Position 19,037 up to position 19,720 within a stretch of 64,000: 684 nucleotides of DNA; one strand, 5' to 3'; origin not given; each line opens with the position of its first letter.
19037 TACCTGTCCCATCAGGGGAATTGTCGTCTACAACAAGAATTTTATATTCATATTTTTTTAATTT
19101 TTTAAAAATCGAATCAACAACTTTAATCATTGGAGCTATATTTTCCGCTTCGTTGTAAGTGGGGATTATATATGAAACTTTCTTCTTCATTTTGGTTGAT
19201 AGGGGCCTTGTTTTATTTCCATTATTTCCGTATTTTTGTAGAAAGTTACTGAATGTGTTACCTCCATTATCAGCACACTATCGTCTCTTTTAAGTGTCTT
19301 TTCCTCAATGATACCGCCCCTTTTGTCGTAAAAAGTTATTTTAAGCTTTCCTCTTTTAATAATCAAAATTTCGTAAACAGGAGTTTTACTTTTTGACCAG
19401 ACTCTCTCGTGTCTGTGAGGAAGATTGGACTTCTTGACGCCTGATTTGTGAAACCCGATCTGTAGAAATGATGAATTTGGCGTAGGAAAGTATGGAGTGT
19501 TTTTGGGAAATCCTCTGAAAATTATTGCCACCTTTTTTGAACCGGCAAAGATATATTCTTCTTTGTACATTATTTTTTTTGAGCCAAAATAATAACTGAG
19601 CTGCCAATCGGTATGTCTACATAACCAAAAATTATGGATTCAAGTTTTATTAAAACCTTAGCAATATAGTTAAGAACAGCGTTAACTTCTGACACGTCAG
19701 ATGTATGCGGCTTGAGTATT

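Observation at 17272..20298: Sugar-modification cassette co-oriented directly downstream of the giant surface-protein gene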

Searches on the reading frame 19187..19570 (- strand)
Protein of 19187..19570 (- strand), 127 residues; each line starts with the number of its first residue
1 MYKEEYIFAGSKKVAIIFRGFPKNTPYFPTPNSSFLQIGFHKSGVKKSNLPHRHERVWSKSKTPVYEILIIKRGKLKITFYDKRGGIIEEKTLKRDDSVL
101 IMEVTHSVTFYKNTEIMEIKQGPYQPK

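Call 5: search_protein_families(library=pfam, proteins=[window:19187-19570:-], max_evalue=0.01)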
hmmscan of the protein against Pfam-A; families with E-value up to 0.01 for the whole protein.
window:19187-19570:- (127 aa): 0 families

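Call 6: search_protein_families(library=ncbifam, proteins=[window:19187-19570:-], max_evalue=0.01)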
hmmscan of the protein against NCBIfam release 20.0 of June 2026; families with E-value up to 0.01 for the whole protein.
window:19187-19570:- (127 aa): 1 family
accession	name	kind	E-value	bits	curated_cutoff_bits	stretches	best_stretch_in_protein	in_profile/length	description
TIGR04366.1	cupin_WbuC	subfamily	2.6e-09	37.1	42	1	51-127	49-122/132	WbuC family cupin fold metalloprotein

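Call 26: search_solved_structures(query=window:19187-19570:-, max_evalue=1)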
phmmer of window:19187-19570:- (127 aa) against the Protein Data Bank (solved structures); distinct sequences matched with E-value up to 1: 2.
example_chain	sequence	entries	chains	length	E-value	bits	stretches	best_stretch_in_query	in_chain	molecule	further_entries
9v21_sC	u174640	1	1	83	0.079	16.1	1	27-78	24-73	Small ribosomal subunit protein eS27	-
9v1j_sC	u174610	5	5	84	0.081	16.1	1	27-78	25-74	Small ribosomal subunit protein eS27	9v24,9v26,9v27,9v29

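Call 45: find_homologous_proteins(query=window:19187-19570:-, max_evalue=0.001)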
Query window:19187-19570:- (127 aa): 2 proteins with E <= 0.001 among 2 candidates.
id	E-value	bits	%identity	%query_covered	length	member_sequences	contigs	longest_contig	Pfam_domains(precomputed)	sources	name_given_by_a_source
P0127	3.5e-79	281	100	100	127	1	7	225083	-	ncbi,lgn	-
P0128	2.2e-38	149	59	100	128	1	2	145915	-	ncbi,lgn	-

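Call 47: list_cluster_members(proteins=[P0127, P0001, P0121])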
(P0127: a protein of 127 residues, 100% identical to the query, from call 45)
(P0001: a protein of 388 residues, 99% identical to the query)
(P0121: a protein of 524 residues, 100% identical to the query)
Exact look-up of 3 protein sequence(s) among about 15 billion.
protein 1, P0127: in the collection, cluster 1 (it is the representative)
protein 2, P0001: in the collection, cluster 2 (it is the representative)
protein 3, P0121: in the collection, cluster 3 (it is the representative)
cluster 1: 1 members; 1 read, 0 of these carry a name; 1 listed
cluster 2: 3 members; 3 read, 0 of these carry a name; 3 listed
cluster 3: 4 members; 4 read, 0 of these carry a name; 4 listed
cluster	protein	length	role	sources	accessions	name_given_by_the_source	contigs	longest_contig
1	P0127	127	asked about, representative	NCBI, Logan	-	-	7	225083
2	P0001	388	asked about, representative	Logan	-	-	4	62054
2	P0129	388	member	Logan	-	-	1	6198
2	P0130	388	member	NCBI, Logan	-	-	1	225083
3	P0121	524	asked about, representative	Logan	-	-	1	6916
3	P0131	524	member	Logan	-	-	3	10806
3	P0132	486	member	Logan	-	-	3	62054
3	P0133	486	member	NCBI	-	-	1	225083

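Call 53: search_protein_representatives(protein=window:19187-19570:-)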
Query: 127 residues. Proteins with E-value up to 0.001 (for the whole library): 627; up to 1e-10: 27; up to 1e-30: 1. The best 150 are listed.
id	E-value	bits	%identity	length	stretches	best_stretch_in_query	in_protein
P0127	1.1e-79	280.6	100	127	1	1-127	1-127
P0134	2.9e-19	85.5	40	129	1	4-125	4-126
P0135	4.8e-17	78.3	39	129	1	5-126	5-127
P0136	3.1e-16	75.6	39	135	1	7-125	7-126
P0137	1.1e-15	73.9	38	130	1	4-125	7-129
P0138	2.5e-15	72.7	43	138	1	11-126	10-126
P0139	3.7e-15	72.2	35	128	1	5-125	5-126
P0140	3.9e-15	72.1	36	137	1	10-125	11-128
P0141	1.0e-14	70.7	38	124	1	4-125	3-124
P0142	1.3e-14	70.4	45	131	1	5-125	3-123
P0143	5.2e-14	68.5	37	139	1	1-125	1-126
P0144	5.6e-14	68.4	35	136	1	5-125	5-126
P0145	9.3e-14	67.6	35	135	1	3-126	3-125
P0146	3.3e-13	65.9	-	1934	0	-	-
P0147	4.6e-13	65.4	32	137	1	6-124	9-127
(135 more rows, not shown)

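Call 55: search_protein_families(library=ncbifam, alignment_id=A4, max_evalue=0.001)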
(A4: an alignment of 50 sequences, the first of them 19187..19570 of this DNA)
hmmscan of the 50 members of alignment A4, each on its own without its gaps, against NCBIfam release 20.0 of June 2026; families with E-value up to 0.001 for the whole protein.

A. member 1, window:19187-19570:- (127 aa): 1 family
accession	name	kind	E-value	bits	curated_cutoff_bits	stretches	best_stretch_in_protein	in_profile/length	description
TIGR04366.1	cupin_WbuC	subfamily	2.6e-09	37.1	42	1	51-127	49-122/132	WbuC family cupin fold metalloprotein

B. families by the number of members that match (of 50 scanned): 2 families
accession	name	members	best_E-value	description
TIGR04366.1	cupin_WbuC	48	2.5e-10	WbuC family cupin fold metalloprotein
NF009763.0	PRK13264.1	1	0.00094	3-hydroxyanthranilate 3,4-dioxygenase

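Call 56: search_solved_structures(query=A4, max_evalue=1, show_alignments=1)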
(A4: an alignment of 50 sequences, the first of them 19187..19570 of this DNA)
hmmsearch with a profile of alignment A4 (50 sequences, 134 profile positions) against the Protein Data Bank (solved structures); distinct sequences matched with E-value up to 1: 1.
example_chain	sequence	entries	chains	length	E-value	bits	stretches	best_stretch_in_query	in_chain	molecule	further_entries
5u55_A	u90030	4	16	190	0.016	18.3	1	65-110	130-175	(S)-2-hydroxypropylphosphonic acid epoxidase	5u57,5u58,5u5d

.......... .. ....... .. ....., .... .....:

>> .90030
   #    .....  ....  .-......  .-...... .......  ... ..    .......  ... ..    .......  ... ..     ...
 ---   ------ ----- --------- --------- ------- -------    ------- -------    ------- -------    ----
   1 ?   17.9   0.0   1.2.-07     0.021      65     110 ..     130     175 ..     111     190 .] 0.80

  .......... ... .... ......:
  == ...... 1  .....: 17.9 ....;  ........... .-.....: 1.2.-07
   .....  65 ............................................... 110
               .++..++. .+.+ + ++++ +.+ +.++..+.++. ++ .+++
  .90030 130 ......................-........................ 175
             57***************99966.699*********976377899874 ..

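Call 64: predict_structure(alignment_id=A4)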
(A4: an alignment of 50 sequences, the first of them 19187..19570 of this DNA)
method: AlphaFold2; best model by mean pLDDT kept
length: 127 residues; sequences in the alignment: 50
mean_pLDDT: 93.4   pTM: 0.84
mean pLDDT of the five models: 93.4, 92.9, 91.6, 90.4, 87.8
residues with pLDDT >= 90: 97; 70-90: 29; 50-70: 1; < 50: 0
segments of 3 or more residues with pLDDT < 50: none
pLDDT, mean of each block of 10 residues (from residue 1): 95 97 90 89 93 85 91 98 98 98 97 97 80
secondary structure, 60 per line:
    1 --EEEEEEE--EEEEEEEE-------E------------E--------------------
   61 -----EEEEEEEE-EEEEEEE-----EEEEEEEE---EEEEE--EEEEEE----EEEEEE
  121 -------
elements in order: E3-9 E12-19 E66-73 E75-81 E87-94 E98-102 E105-110 E115-120

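Call 69: fold_search(model_id=the predicted structure, library=pdb)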
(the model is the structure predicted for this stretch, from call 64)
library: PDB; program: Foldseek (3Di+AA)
matches with E <= 10: 1493; with E <= 0.001: 0
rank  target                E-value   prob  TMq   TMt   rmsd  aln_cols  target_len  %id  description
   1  5u57_A                7.6e-03  1.00  0.39  0.27  15.6       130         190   21  Psf4 in complex with Fe2+ and (S)-2-HPP (released 2017-01-04)
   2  5u58_D                8.9e-03  1.00  0.39  0.29  14.3       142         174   15  Psf4 in complex with Fe2+ and (R)-2-HPP (released 2017-01-04)
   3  5u5d_D                9.9e-03  1.00  0.39  0.28  15.8       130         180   20  Psf4 in complex with Mn2+ and (R)-2-HPP (released 2017-01-04)
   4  5wpw_A                1.3e-02  1.00  0.29  0.10   8.3        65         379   11  Crystal structure of coconut allergen cocosin (released 2017-10-25)
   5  4mzu_F                1.3e-02  1.00  0.46  0.22  13.7       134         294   12  Crystal structure of FdtD, a bifunctional ketoisomerase/N-acetyltransferase from Shewanella denitrificans (released 2013-10-09)
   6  5u58_C                1.3e-02  0.99  0.39  0.31  15.9       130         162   19  Psf4 in complex with Fe2+ and (R)-2-HPP (released 2017-01-04)
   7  5wpw_B                1.4e-02  1.00  0.39  0.14   2.0        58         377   14  Crystal structure of coconut allergen cocosin (released 2017-10-25)
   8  2d5h_F                1.5e-02  1.00  0.36  0.14   2.6        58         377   16  Crystal Structure of Recombinant Soybean Proglycinin A3B4 subunit, its Comparison with Mature Glycinin A3B4 subunit, R (released 2006-11-14)
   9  2d5h_E                1.7e-02  1.00  0.37  0.13   1.9        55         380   11  Crystal Structure of Recombinant Soybean Proglycinin A3B4 subunit, its Comparison with Mature Glycinin A3B4 subunit, R (released 2006-11-14)
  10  4mzu_A                1.7e-02  1.00  0.47  0.23  13.8       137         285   12  Crystal structure of FdtD, a bifunctional ketoisomerase/N-acetyltransferase from Shewanella denitrificans (released 2013-10-09)
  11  4mzu_L                1.7e-02  1.00  0.46  0.23  13.8       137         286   11  Crystal structure of FdtD, a bifunctional ketoisomerase/N-acetyltransferase from Shewanella denitrificans (released 2013-10-09)
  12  4mzu_I                1.8e-02  1.00  0.48  0.23  13.7       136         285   10  Crystal structure of FdtD, a bifunctional ketoisomerase/N-acetyltransferase from Shewanella denitrificans (released 2013-10-09)
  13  5u55_B                1.9e-02  0.99  0.39  0.28  15.6       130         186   21  Psf4 in complex with Mn2+ and (S)-2-HPP (released 2017-01-04)
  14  5u55_A                2.0e-02  0.99  0.39  0.27  15.6       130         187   21  Psf4 in complex with Mn2+ and (S)-2-HPP (released 2017-01-04)
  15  5u57_D                2.1e-02  1.00  0.39  0.28   2.6        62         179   27  Psf4 in complex with Fe2+ and (S)-2-HPP (released 2017-01-04)
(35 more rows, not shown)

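Call 82: find_related_loci(query=A6, collection=metagenome_contigs, flank=10000)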
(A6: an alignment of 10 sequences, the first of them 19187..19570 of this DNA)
Query A6 (127 aa) in metagenome_contigs; peptide patterns used: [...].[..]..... (x = any residue, [..] = any of these).
600 stretches matched a pattern (row limit reached: there are more); 556 encode a relative of the query (tblastn E <= 1e-3); the best 80 are kept; 80 distinct loci.
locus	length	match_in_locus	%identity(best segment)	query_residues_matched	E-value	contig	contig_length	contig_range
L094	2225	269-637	43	5-127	2e-20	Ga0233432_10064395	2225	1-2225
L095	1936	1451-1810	33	5-124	2e-17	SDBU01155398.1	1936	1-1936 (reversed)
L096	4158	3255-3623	35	5-127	7e-17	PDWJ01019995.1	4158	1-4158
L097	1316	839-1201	32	4-124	7e-17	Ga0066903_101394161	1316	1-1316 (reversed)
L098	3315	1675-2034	34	6-125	8e-17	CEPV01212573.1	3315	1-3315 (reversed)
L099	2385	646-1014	36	5-124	1e-16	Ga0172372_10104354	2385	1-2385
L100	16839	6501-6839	37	15-124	2e-16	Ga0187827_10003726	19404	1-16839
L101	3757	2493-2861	35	4-127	3e-16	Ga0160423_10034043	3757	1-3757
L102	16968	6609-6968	32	5-124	4e-16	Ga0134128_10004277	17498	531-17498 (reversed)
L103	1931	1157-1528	32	1-124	4e-16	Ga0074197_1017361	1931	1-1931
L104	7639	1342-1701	34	5-124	1e-15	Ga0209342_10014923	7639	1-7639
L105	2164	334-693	31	5-124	1e-15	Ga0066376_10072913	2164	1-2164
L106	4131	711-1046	34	15-124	2e-15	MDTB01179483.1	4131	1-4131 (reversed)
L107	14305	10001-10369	35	5-124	2e-15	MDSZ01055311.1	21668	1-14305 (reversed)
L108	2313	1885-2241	33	6-124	2e-15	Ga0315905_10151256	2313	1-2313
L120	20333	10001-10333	37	14-124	1e-14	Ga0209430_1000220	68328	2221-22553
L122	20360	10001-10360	33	5-124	1e-14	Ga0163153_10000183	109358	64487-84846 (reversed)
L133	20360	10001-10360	34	4-124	3e-14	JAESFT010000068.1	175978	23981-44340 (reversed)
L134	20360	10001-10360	32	5-124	3e-14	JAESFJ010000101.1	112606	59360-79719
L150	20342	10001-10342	33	11-124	9e-14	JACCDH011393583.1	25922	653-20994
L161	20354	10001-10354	32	7-124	1e-13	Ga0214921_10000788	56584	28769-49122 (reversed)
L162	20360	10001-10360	31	5-124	1e-13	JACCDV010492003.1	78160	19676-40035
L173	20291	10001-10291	35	27-124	2e-13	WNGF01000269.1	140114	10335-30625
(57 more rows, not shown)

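Call 85: search_protein_families(library=pfam, proteins=[L133:8629-9924:+, L133:11545-12366:+, L133:12309-13139:+, L133:7467-8537:+, L122:8780-9994:+, L122:11531-12574:+, L122:12578-13510:+, L122:7488-8783:+, L150:9073-9984:+, L150:11503-12282:+], max_evalue=0.0001)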
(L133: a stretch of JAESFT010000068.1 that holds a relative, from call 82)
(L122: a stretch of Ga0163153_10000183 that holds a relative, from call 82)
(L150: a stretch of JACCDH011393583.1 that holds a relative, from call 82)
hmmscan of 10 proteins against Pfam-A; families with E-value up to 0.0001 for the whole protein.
L133:8629-9924:+ (431 aa): 3 families
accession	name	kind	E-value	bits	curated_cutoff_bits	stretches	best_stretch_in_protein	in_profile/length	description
PF00005.33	ABC_tran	-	2.1e-23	83.9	25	1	64-195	1-135/137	ABC transporter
PF14524.12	Wzt_C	-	1.9e-16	60.8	30.4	1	276-398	3-130/143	Wzt C-terminal domain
PF13304.12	AAA_21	-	4.4e-05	24.1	27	0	78-97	3-22/304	AAA domain, putative AbiEii toxin, Type IV TA system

L133:11545-12366:+ (273 aa): 0 families

L133:12309-13139:+ (276 aa): 12 families
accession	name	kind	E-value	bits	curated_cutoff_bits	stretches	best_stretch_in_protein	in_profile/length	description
PF13649.12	Methyltransf_25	-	1.1e-20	74.5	27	1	62-161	1-97/97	Methyltransferase domain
PF08242.18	Methyltransf_12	-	6.1e-18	65.8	30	1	63-163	1-98/98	Methyltransferase domain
PF08241.18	Methyltransf_11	-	1.5e-15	58.1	21.2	1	63-165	1-95/95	Methyltransferase domain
PF13489.12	Methyltransf_23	-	9.5e-15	55.1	27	1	46-168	11-119/164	Methyltransferase domain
PF13847.12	Methyltransf_31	-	3.8e-14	53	27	1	59-166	4-110/145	Methyltransferase domain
PF05401.17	NodS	-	2.6e-07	31.1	24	1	57-166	42-145/201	Nodulation protein S (NodS)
PF03848.20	TehB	-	6.3e-07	29.5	20.4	1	61-162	33-129/193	Tellurite resistance protein TehB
PF01209.24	Ubie_methyltran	-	1e-06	28.7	20.1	1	24-163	16-149/233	ubiE/COQ5 methyltransferase family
PF07942.18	CARME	-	1.3e-06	28.5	27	0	47-93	44-92/268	Carnosine N-methyltransferase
PF05175.20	MTS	-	2.4e-06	27.7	23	1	54-163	26-136/170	Methyltransferase small domain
PF06080.18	DUF938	-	4.3e-05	23.8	27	0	48-171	14-140/202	Protein of unknown function (DUF938)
PF02353.26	CMAS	-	4.4e-05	23.4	27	1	60-168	64-167/273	Mycolic acid cyclopropane synthetase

L133:7467-8537:+ (356 aa): 3 families
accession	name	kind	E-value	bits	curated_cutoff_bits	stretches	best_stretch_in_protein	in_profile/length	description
PF00535.33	Glycos_transf_2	-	4.1e-27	95.6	23.3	1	46-169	1-128/168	Glycosyl transferase family 2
PF13641.12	Glyco_tranf_2_3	-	1.6e-09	38.5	27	1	43-230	1-196/230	Glycosyltransferase like family 2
PF10111.15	Glyco_tranf_2_2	-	9.5e-08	32.3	27.3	1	54-141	11-102/276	Glycosyltransferase like family 2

L122:8780-9994:+ (404 aa): 1 family
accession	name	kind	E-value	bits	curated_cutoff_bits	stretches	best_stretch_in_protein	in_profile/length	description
PF13524.12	Glyco_trans_1_2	-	5e-24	85.3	25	1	222-362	5-142/144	Glycosyl transferase-like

L122:11531-12574:+ (347 aa): 3 families
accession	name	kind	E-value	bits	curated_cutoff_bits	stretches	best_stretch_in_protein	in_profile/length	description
PF01408.29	GFO_IDH_MocA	-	1.7e-29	103.4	24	1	10-129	1-120/120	Oxidoreductase family, NAD-binding Rossmann fold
PF22725.1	GFO_IDH_MocA_C3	-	1.1e-14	54.9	27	1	138-240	2-118/124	GFO/IDH/MocA C-terminal domain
PF02894.22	GFO_IDH_MocA_C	-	8.7e-11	42.5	22.9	1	141-337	1-214/218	Oxidoreductase family, C-terminal alpha/beta domain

L122:12578-13510:+ (310 aa): 2 families
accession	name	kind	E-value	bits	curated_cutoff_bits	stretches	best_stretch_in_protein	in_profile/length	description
PF00551.24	Formyl_trans_N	-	9e-22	78.1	26.1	1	35-169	37-171/181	Formyl transferase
PF02911.23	Formyl_trans_C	-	2e-15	57.2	21.1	1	205-288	4-83/100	Formyl transferase, C-terminal domain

L122:7488-8783:+ (431 aa): 0 families

L150:9073-9984:+ (303 aa): 0 families

L150:11503-12282:+ (259 aa): 9 families
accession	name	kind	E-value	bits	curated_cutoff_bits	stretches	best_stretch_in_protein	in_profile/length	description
PF13649.12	Methyltransf_25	-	2.1e-16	60.8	27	1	49-143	1-97/97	Methyltransferase domain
PF08241.18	Methyltransf_11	-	4.7e-13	50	21.2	1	50-147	1-95/95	Methyltransferase domain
PF13847.12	Methyltransf_31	-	1.9e-11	44.3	27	1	46-146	4-108/145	Methyltransferase domain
PF13489.12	Methyltransf_23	-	7e-11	42.6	27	1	46-175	23-145/164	Methyltransferase domain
PF08242.18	Methyltransf_12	-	9.3e-10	39.6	30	1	50-145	1-98/98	Methyltransferase domain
PF03848.20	TehB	-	7.7e-08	32.4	20.4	1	37-116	22-103/193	Tellurite resistance protein TehB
PF05175.20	MTS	-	4e-05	23.7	23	1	45-145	31-136/170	Methyltransferase small domain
PF02353.26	CMAS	-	4.4e-05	23.4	27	1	41-192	58-199/273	Mycolic acid cyclopropane synthetase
PF01209.24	Ubie_methyltran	-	8.4e-05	22.5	20.1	0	10-133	12-141/233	ubiE/COQ5 methyltransferase family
